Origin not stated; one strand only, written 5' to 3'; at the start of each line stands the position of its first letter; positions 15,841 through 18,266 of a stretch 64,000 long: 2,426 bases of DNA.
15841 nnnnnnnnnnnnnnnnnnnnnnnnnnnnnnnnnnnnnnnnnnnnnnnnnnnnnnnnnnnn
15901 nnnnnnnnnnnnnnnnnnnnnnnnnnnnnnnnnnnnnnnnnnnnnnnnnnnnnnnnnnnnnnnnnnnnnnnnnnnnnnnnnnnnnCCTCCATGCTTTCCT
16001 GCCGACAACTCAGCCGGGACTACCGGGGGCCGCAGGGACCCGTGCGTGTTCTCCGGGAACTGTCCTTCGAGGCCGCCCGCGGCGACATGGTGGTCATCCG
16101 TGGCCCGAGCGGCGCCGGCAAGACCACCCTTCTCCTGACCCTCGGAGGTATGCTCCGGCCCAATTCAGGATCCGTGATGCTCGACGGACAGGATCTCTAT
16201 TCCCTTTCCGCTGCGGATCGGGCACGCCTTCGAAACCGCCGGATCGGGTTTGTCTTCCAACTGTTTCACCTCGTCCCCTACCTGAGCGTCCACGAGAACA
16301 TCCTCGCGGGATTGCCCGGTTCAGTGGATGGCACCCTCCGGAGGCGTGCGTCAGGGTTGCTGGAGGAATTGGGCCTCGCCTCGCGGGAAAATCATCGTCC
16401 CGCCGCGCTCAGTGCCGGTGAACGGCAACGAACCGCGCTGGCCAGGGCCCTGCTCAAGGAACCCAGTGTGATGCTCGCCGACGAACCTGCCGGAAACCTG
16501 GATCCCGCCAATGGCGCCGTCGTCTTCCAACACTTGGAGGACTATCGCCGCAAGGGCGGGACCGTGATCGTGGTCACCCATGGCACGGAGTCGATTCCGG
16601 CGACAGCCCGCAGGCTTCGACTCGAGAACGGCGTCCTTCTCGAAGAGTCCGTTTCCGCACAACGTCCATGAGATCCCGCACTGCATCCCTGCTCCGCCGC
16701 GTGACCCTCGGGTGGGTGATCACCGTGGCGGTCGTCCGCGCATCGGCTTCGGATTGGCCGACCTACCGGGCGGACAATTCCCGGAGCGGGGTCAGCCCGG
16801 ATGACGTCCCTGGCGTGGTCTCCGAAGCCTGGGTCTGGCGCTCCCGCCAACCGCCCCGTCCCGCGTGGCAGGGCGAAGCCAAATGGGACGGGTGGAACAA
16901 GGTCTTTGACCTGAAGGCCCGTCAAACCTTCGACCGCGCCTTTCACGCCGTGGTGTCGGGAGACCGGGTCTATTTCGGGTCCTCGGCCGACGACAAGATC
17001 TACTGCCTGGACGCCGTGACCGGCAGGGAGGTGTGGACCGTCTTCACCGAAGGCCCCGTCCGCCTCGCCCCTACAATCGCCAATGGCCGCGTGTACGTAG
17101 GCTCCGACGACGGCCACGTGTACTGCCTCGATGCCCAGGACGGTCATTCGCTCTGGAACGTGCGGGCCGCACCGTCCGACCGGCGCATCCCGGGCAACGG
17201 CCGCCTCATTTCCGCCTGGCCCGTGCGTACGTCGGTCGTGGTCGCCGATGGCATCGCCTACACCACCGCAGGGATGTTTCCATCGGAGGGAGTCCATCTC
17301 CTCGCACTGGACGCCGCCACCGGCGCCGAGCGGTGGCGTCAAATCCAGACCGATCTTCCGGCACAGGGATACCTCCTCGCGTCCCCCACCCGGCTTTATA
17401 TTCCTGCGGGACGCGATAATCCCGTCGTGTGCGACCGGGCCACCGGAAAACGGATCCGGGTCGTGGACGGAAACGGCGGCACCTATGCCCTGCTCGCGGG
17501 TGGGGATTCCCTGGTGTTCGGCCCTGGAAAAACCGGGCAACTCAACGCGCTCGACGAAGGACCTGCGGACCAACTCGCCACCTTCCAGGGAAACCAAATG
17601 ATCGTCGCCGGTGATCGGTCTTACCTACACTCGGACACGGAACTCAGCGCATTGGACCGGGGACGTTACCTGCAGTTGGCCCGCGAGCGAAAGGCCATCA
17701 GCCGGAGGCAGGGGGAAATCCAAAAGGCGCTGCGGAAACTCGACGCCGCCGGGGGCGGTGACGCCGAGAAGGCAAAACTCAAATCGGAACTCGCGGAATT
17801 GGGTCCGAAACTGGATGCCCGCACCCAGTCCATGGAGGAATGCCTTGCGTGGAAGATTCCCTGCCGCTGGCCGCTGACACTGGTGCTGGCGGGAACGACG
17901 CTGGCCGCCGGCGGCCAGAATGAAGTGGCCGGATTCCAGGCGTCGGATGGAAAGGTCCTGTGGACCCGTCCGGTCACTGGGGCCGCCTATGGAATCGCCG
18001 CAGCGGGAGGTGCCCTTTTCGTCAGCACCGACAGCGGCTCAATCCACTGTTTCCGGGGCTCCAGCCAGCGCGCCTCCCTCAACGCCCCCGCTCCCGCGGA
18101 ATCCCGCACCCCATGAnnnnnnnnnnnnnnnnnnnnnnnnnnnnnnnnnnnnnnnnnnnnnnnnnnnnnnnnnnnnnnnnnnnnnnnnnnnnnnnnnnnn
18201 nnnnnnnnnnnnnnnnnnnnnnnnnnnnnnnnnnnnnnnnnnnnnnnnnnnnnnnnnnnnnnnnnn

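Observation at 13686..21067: Candidate undescribed envelope module: orphan doubly anchored lipoprotein + MacB/FtsX-type ABC pair + two exported PQQ-like propeller proteins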

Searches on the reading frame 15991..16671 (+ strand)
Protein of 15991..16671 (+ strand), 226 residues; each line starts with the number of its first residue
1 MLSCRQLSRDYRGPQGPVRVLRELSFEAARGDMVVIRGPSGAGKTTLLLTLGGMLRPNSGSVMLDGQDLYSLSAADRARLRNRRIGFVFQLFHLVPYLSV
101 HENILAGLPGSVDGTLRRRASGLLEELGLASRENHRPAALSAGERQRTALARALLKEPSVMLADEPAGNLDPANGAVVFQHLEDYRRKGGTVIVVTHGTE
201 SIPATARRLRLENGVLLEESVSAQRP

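Call 8: search_protein_families(library=pfam, proteins=[window:15991-16671:+], max_evalue=0.1)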
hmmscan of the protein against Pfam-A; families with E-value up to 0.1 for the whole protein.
window:15991-16671:+ (226 aa): 26 families (the best 25 are shown)
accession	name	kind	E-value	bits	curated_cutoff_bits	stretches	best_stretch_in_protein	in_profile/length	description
PF00005.33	ABC_tran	-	4.8e-32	111.9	25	1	21-167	1-136/137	ABC transporter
PF01078.27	Mg_chelatase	-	0.00022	21.1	20.3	1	20-77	11-68/207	Magnesium chelatase, subunit ChlI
PF13304.12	AAA_21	-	0.00023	21.8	27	0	34-63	2-26/304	AAA domain, putative AbiEii toxin, Type IV TA system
PF13191.12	AAA_16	-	0.00062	20.7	32.6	1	29-154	20-124/167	AAA ATPase domain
PF13401.12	AAA_22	-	0.001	19.8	27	1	32-165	6-92/130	AAA domain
PF25199.1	nSTAND_NTPase5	-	0.0017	18.6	34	1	27-52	37-62/145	Novel STAND NTPase 5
PF13238.12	AAA_18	-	0.0034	18.3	29.4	0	34-74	1-43/128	AAA domain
PF01695.23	IstB_IS21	-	0.0063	16.5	24.1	0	17-52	79-113/238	IstB-like ATP binding protein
PF13555.12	AAA_29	-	0.0076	16.4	27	1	29-50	20-41/61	P-loop containing region of AAA domain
PF00448.28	SRP54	-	0.0099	16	22.7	1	33-78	3-48/196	SRP54-type protein, GTPase domain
PF13604.12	AAA_30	-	0.012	15.8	27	1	31-61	17-48/191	AAA domain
PF13481.12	AAA_25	-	0.014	15.4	27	0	30-51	32-53/195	AAA domain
PF06414.18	Zeta_toxin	-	0.023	14.6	22.3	1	29-69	14-54/199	Zeta toxin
PF13173.12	AAA_14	-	0.029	14.8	27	1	32-74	3-45/129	AAA domain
PF02492.25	cobW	-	0.031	14.3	20.7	0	33-51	2-20/180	CobW/HypB/UreG, nucleotide-binding domain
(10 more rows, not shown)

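Call 9: search_protein_families(library=ncbifam, proteins=[window:15991-16671:+], max_evalue=0.1)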
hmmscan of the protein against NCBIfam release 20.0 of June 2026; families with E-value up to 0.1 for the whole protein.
window:15991-16671:+ (226 aa): 203 families (the best 25 are shown)
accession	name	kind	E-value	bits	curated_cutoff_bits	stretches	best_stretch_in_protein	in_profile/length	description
TIGR02211.1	LolD_lipo_ex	equivalog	9.9e-59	198.5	307.75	1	1-217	1-220/221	lipoprotein-releasing ABC transporter ATP-binding protein LolD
NF008639.0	PRK11629.1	equivalog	2.2e-55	187.6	360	1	1-219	6-227/234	lipoprotein-releasing ABC transporter ATP-binding protein LolD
TIGR02673.1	FtsE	equivalog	2.5e-50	171.1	264.85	1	2-214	2-213/214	cell division ATP-binding protein FtsE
NF038007.1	ABC_ATP_DarD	equivalog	4.2e-47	160.4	375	1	15-215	15-217/218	darobactin export ABC transporter ATP-binding protein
TIGR03608.1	L_ocin_972_ABC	subfamily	5.5e-46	156.6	254.85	1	19-201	12-196/206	putative bacteriocin export ABC transporter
NF007879.0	PRK10584.1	equivalog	1.6e-45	155.6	336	1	19-219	24-227/228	putative ABC transporter ATP-binding protein YbbA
NF007826.0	PRK10535.1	equivalog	3.7e-45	154.3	966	1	2-222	5-227/648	macrolide ABC transporter ATP-binding protein/permease MacB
TIGR02982.1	heterocyst_DevA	subfamily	2e-41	142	295.8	1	3-216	3-219/220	ABC exporter ATP-binding subunit, DevA family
TIGR02315.1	ABC_phnC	equivalog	7.7e-40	136.8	266.1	1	2-200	2-207/243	phosphonate ABC transporter ATP-binding protein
NF007027.0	PRK09493.1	equivalog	2.5e-37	128.5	379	1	16-214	12-212/240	glutamine ABC transporter ATP-binding protein GlnQ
TIGR02857.1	CydD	equivalog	6.3e-37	127.7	435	1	3-205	323-523/529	thiol reductant ABC exporter subunit CydD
TIGR03265.1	PhnT2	equivalog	1.9e-36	126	457.7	1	17-209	16-205/353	putative 2-aminoethylphosphonate ABC transporter ATP-binding protein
NF040840.2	tungstate_WtpC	equivalog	4.3e-36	124.9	440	1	1-208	1-200/347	tungstate ABC transporter ATP-binding protein WtpC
NF008338.0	PRK11124.1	equivalog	3.8e-35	121.5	369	1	17-220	14-223/242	arginine ABC transporter ATP-binding protein ArtP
NF040933.2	ABC_arch_GlcV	equivalog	1.6e-34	119.4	450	1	6-210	7-213/357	glucose ABC transporter ATP-binding protein GlcV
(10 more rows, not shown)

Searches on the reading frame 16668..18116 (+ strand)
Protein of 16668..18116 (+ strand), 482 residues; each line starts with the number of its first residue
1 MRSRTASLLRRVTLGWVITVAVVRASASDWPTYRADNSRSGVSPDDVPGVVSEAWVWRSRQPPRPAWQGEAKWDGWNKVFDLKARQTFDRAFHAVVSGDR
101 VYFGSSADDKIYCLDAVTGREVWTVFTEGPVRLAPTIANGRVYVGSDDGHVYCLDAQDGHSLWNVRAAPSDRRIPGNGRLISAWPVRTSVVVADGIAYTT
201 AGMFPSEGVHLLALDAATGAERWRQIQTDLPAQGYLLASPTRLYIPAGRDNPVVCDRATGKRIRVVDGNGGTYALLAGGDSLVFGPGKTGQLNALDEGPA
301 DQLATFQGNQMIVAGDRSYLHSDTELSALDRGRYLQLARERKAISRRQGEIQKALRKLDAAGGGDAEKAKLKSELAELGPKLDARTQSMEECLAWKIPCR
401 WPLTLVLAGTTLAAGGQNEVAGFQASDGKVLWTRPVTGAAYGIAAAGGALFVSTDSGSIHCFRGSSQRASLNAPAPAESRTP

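Call 8: search_protein_families(library=pfam, proteins=[window:16668-18116:+], max_evalue=0.1)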
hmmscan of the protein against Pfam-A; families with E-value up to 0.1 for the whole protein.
window:16668-18116:+ (482 aa): 6 families
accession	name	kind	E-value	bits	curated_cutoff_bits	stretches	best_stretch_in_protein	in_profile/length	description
PF13360.13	PQQ_2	-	2e-29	103.4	27.6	2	88-227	25-146/233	Outer membrane protein assembly factor BamB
PF13570.13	Beta-prop_ACSF4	-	3.7e-15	56.6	133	1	97-167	60-131/329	Beta-alanine-activating enzyme, beta-propeller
PF01011.28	PQQ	-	2.7e-09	36.7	26.7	1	133-220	51-135/595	Glucose/ethanol/alcohol dehydrogenase, beta-propeller domain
PF25292.1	Beta-prop_CGLA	-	0.0053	16.7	26.8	0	142-166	47-70/316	Lambda-carrageenase beta-propeller domain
PF23414.1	Beta-prop_EML_2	-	0.02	14.7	90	0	100-167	11-79/266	Echinoderm microtubule-associated protein second beta-propeller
PF20067.5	SSL_N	-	0.093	13.1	18.9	0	138-152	30-44/46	Strictosidine synthase-like, N-terminal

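Call 9: search_protein_families(library=ncbifam, proteins=[window:16668-18116:+], max_evalue=0.1)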
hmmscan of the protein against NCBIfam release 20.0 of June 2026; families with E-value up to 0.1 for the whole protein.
window:16668-18116:+ (482 aa): 7 families
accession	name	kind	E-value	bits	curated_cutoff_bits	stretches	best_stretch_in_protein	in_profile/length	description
TIGR03300.1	assembly_YfgL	equivalog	1.3e-19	70.1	285.2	2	89-224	56-170/377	outer membrane protein assembly factor BamB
NF008351.0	PRK11138.1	equivalog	4.5e-16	58.3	423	2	95-166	117-187/394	outer membrane protein assembly factor BamB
NF053615.1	SerThrKinAfsKStmc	equivalog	1.4e-12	47.1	1300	2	94-166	701-771/809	protein serine/threonine kinase AfsK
TIGR03075.1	PQQ_enz_alc_DH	subfamily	1.7e-10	40.2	480.05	1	134-232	64-153/530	PQQ-dependent dehydrogenase, methanol/ethanol family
TIGR04528.1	acido_non_PQQ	subfamily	5.6e-10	38.6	650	1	101-228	61-182/493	acido-empty-quinoprotein group A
NF041516.1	PA2928_fam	subfamily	5.6e-05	22.7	70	0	209-262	69-123/376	PA2928 family protein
TIGR03074.1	PQQ_membr_DH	subfamily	0.0032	15.3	832.65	0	211-225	435-449/783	membrane-bound PQQ-dependent dehydrogenase, glucose/quinate/shikimate family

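Call 32: search_solved_structures(query=window:16668-18116:+, max_evalue=0.001)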
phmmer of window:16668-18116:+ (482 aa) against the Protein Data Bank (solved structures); distinct sequences matched with E-value up to 0.001: 48.
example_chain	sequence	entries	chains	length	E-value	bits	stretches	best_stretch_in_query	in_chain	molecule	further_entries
6tji_A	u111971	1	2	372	1.2e-32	116.5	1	100-169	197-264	Cake10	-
6tjh_A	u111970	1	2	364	1.5e-32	116.1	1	102-169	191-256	Cake9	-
6tjg_A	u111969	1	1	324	3.1e-29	105.2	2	100-168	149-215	Cake8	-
6tjf_A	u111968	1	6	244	8.8e-23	83.9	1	102-167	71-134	Cake6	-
7awz_A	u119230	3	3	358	2.5e-20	75.8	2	96-166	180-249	Scone-E | SconeE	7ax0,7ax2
6tje_A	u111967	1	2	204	2.3e-19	72.6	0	118-167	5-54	Cake5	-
8prj_A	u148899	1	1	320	1.1e-18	70.3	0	98-173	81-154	v31Bagel8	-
7eq5_A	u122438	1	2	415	3.3e-18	68.8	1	94-166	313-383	Membrane associated protein kinase with beta-propeller domain, pyrrolo-quinoline quinone b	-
7awy_A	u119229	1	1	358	4.4e-18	68.4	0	95-168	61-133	Scone-R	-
7evf_AA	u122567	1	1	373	4.9e-18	68.3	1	93-166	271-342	PQQ_3 domain-containing protein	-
8orr_AAA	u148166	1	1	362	3e-17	65.7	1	94-166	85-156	Outer membrane protein assembly factor BamB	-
7dxn_A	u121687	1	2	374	1.8e-16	63.1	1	93-166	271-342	Membrane associated protein kinase with beta-propeller domain, pyrrolo-quinoline quinone b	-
6tjd_A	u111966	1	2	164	5.8e-16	61.4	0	118-166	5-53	Cake4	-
3q54_A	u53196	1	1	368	4e-15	58.6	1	95-167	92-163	Outer membrane assembly lipoprotein YfgL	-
5ljo_B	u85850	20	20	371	4.1e-15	58.6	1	95-167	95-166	Outer membrane protein assembly factor BamB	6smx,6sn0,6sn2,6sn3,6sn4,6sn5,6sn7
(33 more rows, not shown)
